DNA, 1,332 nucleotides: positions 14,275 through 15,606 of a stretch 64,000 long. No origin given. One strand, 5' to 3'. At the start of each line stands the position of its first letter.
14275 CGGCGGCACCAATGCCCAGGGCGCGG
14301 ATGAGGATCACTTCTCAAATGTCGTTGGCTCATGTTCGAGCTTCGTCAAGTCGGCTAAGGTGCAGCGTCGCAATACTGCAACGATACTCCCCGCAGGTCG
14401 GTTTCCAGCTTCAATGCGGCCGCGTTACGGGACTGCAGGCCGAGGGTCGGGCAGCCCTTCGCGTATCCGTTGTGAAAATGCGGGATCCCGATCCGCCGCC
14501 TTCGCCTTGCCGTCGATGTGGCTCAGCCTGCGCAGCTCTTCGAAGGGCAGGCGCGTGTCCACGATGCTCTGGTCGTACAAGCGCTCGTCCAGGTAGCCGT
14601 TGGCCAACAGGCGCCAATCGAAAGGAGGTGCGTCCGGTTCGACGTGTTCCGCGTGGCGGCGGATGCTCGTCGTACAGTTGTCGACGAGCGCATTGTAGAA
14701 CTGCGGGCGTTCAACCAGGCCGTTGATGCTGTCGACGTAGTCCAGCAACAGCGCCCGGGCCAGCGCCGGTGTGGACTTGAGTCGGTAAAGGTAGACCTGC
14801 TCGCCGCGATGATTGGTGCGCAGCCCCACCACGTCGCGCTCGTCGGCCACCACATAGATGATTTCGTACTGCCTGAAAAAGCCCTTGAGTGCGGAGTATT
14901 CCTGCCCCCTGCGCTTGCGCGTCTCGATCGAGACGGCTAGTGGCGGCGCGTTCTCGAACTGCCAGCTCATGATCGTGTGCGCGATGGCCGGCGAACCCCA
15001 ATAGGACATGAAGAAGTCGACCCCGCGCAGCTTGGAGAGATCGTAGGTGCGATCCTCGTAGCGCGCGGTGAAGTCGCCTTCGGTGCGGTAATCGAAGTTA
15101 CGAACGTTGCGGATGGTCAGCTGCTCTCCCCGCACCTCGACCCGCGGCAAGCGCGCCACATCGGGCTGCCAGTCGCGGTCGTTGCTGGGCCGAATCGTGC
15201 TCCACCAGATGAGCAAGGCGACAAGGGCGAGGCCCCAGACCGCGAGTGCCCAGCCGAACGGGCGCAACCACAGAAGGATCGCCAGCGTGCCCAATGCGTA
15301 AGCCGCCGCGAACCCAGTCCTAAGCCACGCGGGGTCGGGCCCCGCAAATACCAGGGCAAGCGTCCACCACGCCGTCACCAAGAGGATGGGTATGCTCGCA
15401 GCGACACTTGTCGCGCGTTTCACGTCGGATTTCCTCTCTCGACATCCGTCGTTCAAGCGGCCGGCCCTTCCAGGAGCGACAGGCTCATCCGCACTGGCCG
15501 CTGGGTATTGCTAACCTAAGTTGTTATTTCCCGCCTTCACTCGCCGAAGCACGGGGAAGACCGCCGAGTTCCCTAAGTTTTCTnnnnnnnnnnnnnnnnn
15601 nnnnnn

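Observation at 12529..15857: Nested second scar: low-GC DUF4105/DUF900 pair flanked by direct copies of the MscS gene 3' end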

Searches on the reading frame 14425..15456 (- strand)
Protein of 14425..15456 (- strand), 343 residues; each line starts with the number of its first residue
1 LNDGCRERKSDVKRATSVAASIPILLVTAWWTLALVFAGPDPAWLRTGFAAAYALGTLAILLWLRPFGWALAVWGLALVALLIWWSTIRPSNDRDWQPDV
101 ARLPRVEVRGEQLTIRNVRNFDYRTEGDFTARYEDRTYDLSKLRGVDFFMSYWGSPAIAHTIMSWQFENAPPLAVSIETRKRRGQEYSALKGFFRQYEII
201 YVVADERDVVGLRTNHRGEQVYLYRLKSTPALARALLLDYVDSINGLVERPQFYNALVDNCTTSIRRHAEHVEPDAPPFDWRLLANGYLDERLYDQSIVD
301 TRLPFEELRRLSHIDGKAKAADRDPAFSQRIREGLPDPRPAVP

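Call 6: search_protein_families(library=pfam, proteins=[window:14425-15456:-], max_evalue=0.01)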
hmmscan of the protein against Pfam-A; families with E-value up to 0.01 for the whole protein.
window:14425-15456:- (343 aa): 1 family
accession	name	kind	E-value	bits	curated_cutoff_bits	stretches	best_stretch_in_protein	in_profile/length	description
PF13387.12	Lnb_N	-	1.5e-42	145.5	22.2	1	131-287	3-175/175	Lnb N-terminal periplasmic domain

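Call 15: find_encoding_contigs(protein=window:14425-15456:-, flank=10000, max_places=10)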
Protein window:14425-15456:- (343 aa): no gene with exactly this product is on record in the collection.

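Call 16: find_homologous_proteins(query=window:14425-15456:-, max_evalue=1e-20)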
Query window:14425-15456:- (343 aa): 7971 proteins with E <= 1e-20 among 8000 candidates; the best 120 are listed.
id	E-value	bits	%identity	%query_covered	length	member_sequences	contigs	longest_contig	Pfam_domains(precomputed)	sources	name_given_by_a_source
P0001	5.8e-194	662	85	97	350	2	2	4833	PF13387.13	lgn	-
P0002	2.8e-191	653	86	97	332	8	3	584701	PF13387.13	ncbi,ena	-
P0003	7.3e-189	645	84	97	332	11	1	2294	PF13387.13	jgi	jgi:hypothetical protein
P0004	2.0e-188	644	83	97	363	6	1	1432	PF13387.13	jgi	-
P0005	8.0e-188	642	84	96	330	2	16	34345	PF13387.13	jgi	jgi:hypothetical protein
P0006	9.2e-188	642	84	98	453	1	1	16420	PF13387.13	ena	-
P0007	2.2e-187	640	83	97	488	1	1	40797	PF05690.21,PF03060.22,PF13387.13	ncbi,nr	ncbi:MAG TPA: DUF4105 domain-containing protein [Variovorax sp.]|nr:DUF4105 domain-containing protei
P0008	1.2e-186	638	84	96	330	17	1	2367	PF13387.13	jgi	jgi:hypothetical protein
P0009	2.2e-186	637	84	96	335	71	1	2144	PF13387.13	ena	-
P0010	3.9e-185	633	84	95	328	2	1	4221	PF13387.13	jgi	jgi:Domain of unknown function (DUF4105)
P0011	6.3e-183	626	82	96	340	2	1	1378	PF13387.13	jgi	jgi:hypothetical protein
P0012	5.8e-181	619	82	96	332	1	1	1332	PF13387.13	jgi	jgi:hypothetical protein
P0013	5.1e-180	616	83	96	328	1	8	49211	PF13387.13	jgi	jgi:hypothetical protein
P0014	7.6e-179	612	82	97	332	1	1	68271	PF13387.13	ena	-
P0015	9.7e-176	602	80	96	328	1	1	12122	PF13387.13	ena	-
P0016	4.9e-175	600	80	96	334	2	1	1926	PF13387.13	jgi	jgi:hypothetical protein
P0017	6.7e-173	593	79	97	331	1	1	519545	PF13387.13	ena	-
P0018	1.3e-172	592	77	97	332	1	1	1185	PF13387.13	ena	-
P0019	7.8e-165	566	75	96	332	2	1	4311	PF13387.13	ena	-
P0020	1.2e-164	565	74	96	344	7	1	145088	PF13387.13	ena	-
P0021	3.0e-164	564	73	97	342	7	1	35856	PF13387.13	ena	-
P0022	6.9e-164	563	74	97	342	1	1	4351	PF13387.13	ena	-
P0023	1.4e-162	559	73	96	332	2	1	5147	PF13387.13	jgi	jgi:hypothetical protein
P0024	2.1e-162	558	73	96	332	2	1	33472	PF13387.13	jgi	-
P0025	1.0e-160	553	72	96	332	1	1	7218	PF13387.13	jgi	jgi:hypothetical protein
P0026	4.6e-160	550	72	94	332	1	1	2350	PF13387.13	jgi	jgi:hypothetical protein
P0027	3.1e-159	548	88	80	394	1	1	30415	PF13387.13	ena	-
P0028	4.5e-159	547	71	95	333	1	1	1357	PF13387.13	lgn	-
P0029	3.2e-158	544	69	97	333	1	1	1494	PF13387.13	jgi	jgi:Domain of unknown function (DUF4105)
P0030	4.9e-158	544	73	96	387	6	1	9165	PF13387.13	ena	-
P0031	2.4e-157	541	69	97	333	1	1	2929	PF13387.13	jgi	jgi:hypothetical protein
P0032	3.2e-157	541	70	95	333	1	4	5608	PF13387.13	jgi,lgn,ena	jgi:hypothetical protein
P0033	5.7e-157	540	70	95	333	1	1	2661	PF13387.13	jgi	jgi:hypothetical protein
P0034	6.4e-156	537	71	93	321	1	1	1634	PF13387.13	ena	-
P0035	1.3e-155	536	70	95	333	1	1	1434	PF13387.13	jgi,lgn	-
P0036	1.5e-155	536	69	92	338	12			PF13387.13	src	-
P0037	2.3e-155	535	69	95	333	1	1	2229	PF13387.13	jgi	-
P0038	4.8e-155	534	70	93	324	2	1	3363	PF13387.13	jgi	jgi:hypothetical protein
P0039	7.0e-155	533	87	76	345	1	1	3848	PF13387.13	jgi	jgi:hypothetical protein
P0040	1.5e-154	532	70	94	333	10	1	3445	PF13387.13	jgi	jgi:hypothetical protein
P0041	1.1e-153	529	69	97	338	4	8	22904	PF13387.13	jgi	jgi:hypothetical protein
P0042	2.5e-153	528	70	96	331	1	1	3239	PF13387.13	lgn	-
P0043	4.6e-153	527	67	98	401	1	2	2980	PF13387.13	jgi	jgi:hypothetical protein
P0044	2.5e-152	525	69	96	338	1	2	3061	PF13387.13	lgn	-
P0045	3.4e-152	525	72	92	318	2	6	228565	PF13387.13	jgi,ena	-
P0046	2.5e-151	522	66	96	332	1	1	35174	PF13387.13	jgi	jgi:hypothetical protein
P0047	4.6e-151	521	68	96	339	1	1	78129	PF13387.13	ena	-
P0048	8.2e-151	520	66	97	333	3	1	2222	PF13387.13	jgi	-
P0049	1.8e-150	519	68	96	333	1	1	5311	PF13387.13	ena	-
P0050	5.2e-150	517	66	97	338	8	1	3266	PF13387.13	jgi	-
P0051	7.4e-150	517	67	97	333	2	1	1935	PF13387.13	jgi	-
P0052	9.8e-150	516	68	95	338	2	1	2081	PF13387.13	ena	-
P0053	1.2e-149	516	66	95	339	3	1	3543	PF13387.13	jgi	jgi:hypothetical protein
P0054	1.4e-149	516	69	94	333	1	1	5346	PF13387.13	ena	-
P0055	2.4e-149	515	68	94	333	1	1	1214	PF13387.13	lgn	-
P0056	2.7e-149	515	66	97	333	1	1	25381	PF13387.13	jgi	jgi:hypothetical protein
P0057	3.0e-149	515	66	96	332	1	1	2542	PF13387.13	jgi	-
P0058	5.0e-149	514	70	91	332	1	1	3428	PF13387.13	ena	-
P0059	7.0e-149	514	67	97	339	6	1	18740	PF13387.13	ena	-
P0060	1.5e-148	513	68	94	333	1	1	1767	PF13387.13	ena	-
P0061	1.7e-148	512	65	96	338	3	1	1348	PF13387.13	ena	-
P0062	1.7e-148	512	78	82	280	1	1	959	PF13387.13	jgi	jgi:hypothetical protein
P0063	1.8e-148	512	67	97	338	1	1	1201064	PF13387.13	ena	-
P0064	1.9e-148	512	100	66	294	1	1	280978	PF13387.13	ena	-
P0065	2.2e-148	512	66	96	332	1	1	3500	PF13387.13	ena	-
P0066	2.4e-148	512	69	91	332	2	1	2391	PF13387.13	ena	-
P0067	4.1e-148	511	71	92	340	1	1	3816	PF13387.13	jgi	jgi:hypothetical protein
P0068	4.9e-148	511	67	97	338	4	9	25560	PF13387.13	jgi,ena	jgi:Domain of unknown function (DUF4105)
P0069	7.7e-148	510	67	94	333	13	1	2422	PF13387.13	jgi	jgi:hypothetical protein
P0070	1.9e-147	509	66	98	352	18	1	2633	PF13387.13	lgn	-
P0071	2.1e-147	509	68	94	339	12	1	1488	PF13387.13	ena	-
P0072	3.7e-147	508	66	96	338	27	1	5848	PF13387.13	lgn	-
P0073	4.2e-147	508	67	96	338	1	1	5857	PF13387.13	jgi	jgi:hypothetical protein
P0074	5.8e-147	507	68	93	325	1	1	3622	PF13387.13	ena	-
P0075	6.2e-147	507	68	96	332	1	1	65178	PF13387.13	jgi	jgi:hypothetical protein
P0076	7.5e-147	507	66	96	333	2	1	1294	PF13387.13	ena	-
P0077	1.1e-146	506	68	94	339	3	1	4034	PF13387.13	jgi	jgi:hypothetical protein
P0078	1.2e-146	506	67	91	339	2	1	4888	PF13387.13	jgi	jgi:Domain of unknown function (DUF4105)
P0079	1.4e-146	506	68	95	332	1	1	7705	PF13387.13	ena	-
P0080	1.8e-146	506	66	96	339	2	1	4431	PF13387.13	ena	-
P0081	2.1e-146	506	67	97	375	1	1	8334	PF13387.13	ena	-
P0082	2.5e-146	505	70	88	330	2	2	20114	PF13387.13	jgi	jgi:hypothetical protein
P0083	5.6e-146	504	66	96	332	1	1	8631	PF13387.13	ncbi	-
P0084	5.9e-146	504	66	96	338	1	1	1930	PF13387.13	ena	-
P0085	6.8e-146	504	66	97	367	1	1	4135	PF13387.13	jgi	jgi:hypothetical protein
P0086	8.2e-146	504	65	97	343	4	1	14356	PF13387.13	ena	-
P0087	1.4e-145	503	66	94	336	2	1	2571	PF13387.13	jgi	jgi:hypothetical protein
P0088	2.3e-145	502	66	97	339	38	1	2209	PF13387.13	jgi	-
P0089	2.4e-145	502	68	92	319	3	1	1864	PF13387.13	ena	-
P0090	2.4e-145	502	66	96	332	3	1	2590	PF13387.13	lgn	-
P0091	2.8e-145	502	68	96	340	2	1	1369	PF13387.13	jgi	-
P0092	3.3e-145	502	64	97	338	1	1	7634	PF13387.13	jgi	jgi:hypothetical protein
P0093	4.1e-145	501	65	98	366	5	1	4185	PF13387.13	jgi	-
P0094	4.3e-145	501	68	89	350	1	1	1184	PF13387.13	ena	-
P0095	4.5e-145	501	68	92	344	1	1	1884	PF13387.13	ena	-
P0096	6.0e-145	501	66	96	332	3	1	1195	PF13387.13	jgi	jgi:hypothetical protein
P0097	8.8e-145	500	65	98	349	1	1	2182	PF13387.13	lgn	-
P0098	9.9e-145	500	65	96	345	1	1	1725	PF13387.13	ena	-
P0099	1.6e-144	499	65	95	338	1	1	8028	PF13387.13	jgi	jgi:hypothetical protein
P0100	1.6e-144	499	66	96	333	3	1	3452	PF13387.13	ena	-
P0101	1.6e-144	499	66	96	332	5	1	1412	PF13387.13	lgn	-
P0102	2.0e-144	499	65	96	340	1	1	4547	PF13387.13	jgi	jgi:hypothetical protein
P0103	2.3e-144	499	69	90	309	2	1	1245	PF13387.13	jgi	jgi:hypothetical protein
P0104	3.1e-144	498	67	96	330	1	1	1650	PF13387.13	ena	-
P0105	3.6e-144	498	70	94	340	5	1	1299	PF13387.13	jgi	jgi:hypothetical protein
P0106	4.1e-144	498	69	89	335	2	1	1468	PF13387.13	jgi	jgi:hypothetical protein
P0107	4.6e-144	498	69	94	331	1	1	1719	PF13387.13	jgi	jgi:hypothetical protein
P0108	6.6e-144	497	67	91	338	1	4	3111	PF13387.13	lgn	-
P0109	1.5e-143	496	65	96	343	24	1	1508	PF13387.13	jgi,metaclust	metaclust:\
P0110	1.6e-143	496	66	96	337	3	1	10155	PF13387.13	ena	-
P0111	1.6e-143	496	64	97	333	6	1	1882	PF13387.13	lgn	-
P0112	1.9e-143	496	64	96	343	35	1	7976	PF13387.13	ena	-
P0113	2.1e-143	496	64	97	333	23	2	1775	PF13387.13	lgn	-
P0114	2.2e-143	496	65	96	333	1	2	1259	PF13387.13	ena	-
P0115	2.3e-143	495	66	96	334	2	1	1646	PF13387.13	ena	-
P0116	2.3e-143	495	65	96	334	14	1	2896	PF13387.13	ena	-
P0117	2.5e-143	495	69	93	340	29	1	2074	PF13387.13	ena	-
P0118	2.6e-143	495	68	90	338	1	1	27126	PF13387.13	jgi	jgi:hypothetical protein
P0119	3.8e-143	495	65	96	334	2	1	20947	PF13387.13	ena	-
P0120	4.6e-143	495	66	92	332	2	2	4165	PF13387.13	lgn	-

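Call 17: find_encoding_contigs(protein=P0064, flank=10000, max_places=6)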
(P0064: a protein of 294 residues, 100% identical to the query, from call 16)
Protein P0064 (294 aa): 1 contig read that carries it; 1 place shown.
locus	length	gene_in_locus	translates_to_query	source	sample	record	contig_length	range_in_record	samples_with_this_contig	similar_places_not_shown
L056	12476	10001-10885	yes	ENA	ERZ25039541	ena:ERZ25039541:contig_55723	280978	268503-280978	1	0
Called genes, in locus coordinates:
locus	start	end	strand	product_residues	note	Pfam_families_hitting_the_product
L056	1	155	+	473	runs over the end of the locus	PF13396:PLDc_N (weak), PF13091:PLDc_2, PF00614:PLDc (faint), PF13091:PLDc_2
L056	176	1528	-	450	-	PF01979:Amidohydro_1, PF07969:Amidohydro_3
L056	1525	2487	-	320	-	PF03401:TctC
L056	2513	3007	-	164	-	PF01799:Fer2_2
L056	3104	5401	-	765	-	PF01315:Ald_Xan_dh_C, PF02738:MoCoBD_1, PF20256:MoCoBD_2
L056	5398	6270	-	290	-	PF00941:FAD_binding_5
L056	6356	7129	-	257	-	PF14023:Bestrophin-like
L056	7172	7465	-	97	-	-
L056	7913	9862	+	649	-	PF00924:MS_channel_2nd, PF21082:MS_channel_3rd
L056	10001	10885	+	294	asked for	PF13387:Lnb_N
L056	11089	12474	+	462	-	?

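Call 18: find_encoding_contigs(protein=P0002, flank=10000, max_places=6)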
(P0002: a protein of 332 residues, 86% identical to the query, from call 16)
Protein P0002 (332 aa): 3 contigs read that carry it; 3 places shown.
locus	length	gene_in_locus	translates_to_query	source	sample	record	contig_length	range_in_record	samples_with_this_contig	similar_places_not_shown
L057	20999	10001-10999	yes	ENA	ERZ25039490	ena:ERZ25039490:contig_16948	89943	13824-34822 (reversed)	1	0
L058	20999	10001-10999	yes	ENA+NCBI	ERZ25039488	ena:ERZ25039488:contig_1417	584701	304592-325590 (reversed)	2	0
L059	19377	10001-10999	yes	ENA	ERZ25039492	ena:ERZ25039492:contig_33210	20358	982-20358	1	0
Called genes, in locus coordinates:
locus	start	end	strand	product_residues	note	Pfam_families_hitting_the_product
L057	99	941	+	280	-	PF01758:SBF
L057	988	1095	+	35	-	-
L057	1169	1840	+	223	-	-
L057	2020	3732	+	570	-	PF00989:PAS (weak), PF08447:PAS_3, PF07730:HisKA_3, PF02518:HATPase_c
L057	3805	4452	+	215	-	PF00072:Response_reg, PF00196:GerE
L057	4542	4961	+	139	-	PF00072:Response_reg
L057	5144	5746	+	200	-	-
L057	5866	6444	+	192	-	PF03729:DUF308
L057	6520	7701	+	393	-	PF01734:Patatin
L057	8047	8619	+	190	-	PF16036:Chalcone_3, PF16035:Chalcone_2 (faint)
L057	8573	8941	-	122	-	-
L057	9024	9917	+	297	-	PF13557:Phenol_MetA_deg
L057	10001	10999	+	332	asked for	PF13387:Lnb_N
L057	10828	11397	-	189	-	-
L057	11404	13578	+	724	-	PF00884:Sulfatase, PF16347:SGSH_C (weak)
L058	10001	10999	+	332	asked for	PF13387:Lnb_N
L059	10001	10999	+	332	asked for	PF13387:Lnb_N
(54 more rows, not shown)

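Call 31: find_related_loci(query=window:14425-15456:-, collection=metagenome_contigs, flank=8000)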
Query window:14425-15456:- (343 aa) in metagenome_contigs; peptide patterns used: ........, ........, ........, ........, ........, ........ (x = any residue, [..] = any of these).
600 stretches matched a pattern (row limit reached: there are more); 516 encode a relative of the query (tblastn E <= 1e-3); the best 80 are kept; 80 distinct loci.
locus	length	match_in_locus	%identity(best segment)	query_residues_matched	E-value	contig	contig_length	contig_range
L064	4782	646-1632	82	7-335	0e+0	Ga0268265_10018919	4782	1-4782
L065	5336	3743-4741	85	7-339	0e+0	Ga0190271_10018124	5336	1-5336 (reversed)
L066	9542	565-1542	65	18-339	1e-146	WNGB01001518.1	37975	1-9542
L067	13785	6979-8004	66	4-341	3e-146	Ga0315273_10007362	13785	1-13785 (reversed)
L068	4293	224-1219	64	12-339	2e-145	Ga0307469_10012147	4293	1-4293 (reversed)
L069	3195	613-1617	67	9-342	5e-147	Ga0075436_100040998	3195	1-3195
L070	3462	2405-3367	65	22-341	1e-145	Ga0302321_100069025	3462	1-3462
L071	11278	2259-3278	63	4-339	3e-140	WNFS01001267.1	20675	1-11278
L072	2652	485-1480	62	11-341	2e-140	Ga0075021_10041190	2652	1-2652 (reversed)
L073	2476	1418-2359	64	23-336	8e-132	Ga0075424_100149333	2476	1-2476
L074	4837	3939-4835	61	3-296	2e-120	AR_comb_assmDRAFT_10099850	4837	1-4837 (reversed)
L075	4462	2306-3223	57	37-343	4e-117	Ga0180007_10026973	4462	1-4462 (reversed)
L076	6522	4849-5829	58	13-339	2e-115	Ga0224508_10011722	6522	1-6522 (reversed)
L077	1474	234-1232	52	10-339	2e-124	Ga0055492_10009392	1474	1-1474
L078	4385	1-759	67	91-339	3e-114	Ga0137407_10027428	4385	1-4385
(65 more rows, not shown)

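Call 35: search_protein_families(library=pfam, proteins=[L064:96-641:+, L064:84-767:-, L064:3113-3577:+, L064:3572-4219:-, L064:3708-4373:+, L064:4265-4741:+, L065:2131-3645:+, L065:352-1959:+, L065:319-1806:-, L064:5-448:+], max_evalue=0.001)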
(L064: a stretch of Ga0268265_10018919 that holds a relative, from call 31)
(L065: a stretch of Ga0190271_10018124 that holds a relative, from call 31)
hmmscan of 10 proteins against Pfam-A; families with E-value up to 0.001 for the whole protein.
L064:96-641:+ (181 aa): 0 families

L064:84-767:- (227 aa): 0 families

L064:3113-3577:+ (154 aa): 2 families
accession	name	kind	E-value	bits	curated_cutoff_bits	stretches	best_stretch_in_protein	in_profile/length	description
PF13609.12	Porin_4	-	3.2e-27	96.6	27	1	7-138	2-132/310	Gram-negative porin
PF00267.27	Porin_1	-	3.9e-06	27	23.7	1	51-145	28-125/337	Gram-negative porin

L064:3572-4219:- (215 aa): 0 families

L064:3708-4373:+ (221 aa): 0 families

L064:4265-4741:+ (158 aa): 0 families

L065:2131-3645:+ (504 aa): 2 families
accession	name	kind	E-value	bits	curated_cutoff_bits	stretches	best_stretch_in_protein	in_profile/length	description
PF06742.16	DUF1214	-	1.5e-32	112.9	25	1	381-487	2-111/112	Protein of unknown function (DUF1214)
PF06863.17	DUF1254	-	1.4e-25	90.4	22.2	1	109-231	7-133/133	Protein of unknown function (DUF1254)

L065:352-1959:+ (535 aa): 2 families
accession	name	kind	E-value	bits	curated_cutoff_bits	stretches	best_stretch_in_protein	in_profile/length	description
PF06742.16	DUF1214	-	9.5e-28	97.4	25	1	412-517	3-111/112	Protein of unknown function (DUF1214)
PF06863.17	DUF1254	-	2.3e-23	83.3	22.2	1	130-258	2-133/133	Protein of unknown function (DUF1254)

L065:319-1806:- (495 aa): 0 families

L064:5-448:+ (147 aa): 0 families

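Call 65: find_encoding_contigs(protein=P0027, flank=10000, max_places=4)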
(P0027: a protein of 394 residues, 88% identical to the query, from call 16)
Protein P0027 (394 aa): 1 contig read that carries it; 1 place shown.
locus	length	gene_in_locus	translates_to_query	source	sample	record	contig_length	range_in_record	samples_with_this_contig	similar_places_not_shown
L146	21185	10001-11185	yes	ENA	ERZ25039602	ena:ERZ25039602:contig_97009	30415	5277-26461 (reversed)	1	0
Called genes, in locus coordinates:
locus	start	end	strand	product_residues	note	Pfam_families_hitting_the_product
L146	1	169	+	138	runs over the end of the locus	-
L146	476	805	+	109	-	-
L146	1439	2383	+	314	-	PF01699:Na_Ca_ex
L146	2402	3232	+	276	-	-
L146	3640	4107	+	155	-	PF13581:HATPase_c_2, PF02518:HATPase_c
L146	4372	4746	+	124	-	PF00196:GerE, PF08281:Sigma70_r4_2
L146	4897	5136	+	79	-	PF00072:Response_reg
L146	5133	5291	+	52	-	-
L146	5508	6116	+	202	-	PF00884:Sulfatase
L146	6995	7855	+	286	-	-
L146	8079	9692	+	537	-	PF06863:DUF1254, PF06742:DUF1214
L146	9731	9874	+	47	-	-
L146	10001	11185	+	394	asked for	PF13387:Lnb_N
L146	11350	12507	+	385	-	PF05990:DUF900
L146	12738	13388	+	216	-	-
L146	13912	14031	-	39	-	-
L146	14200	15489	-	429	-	PF13428:TPR_14 (faint), PF13431:TPR_17 (faint), PF00515:TPR_1 (faint), PF07719:TPR_2 (faint), PF13424:TPR_12 (weak), PF13432:TPR_16 (weak), PF14559:TPR_19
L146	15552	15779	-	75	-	-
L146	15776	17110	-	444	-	PF14224:DUF4331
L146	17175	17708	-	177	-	-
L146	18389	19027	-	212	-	PF12852:Cupin_6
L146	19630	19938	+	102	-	-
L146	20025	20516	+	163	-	PF08592:Anthrone_oxy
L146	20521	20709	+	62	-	-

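Call 77: search_protein_families(library=pfam, proteins=[L145:2-1027:-, L146:12738-13388:+], max_evalue=0.001)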
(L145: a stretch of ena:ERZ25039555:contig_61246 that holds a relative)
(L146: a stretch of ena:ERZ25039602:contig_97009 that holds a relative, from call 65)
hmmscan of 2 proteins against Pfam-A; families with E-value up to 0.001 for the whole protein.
L145:2-1027:- (342 aa): 4 families
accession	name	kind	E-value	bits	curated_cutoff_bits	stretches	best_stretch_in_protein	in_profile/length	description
PF07690.21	MFS_1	-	9.3e-41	140.3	33.4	1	40-341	1-311/347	Major Facilitator Superfamily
PF00083.30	Sugar_tr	-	1.2e-07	31.4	22.3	1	68-157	44-136/452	Sugar (and other) transporter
PF06779.20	MFS_4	-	7.6e-06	25.9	26.3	1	34-206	191-362/364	Uncharacterised MFS-type transporter YbfB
PF03137.26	OATP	-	0.00095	18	25.8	0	130-186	140-196/545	Organic Anion Transporter Polypeptide (OATP) family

L146:12738-13388:+ (216 aa): 0 families
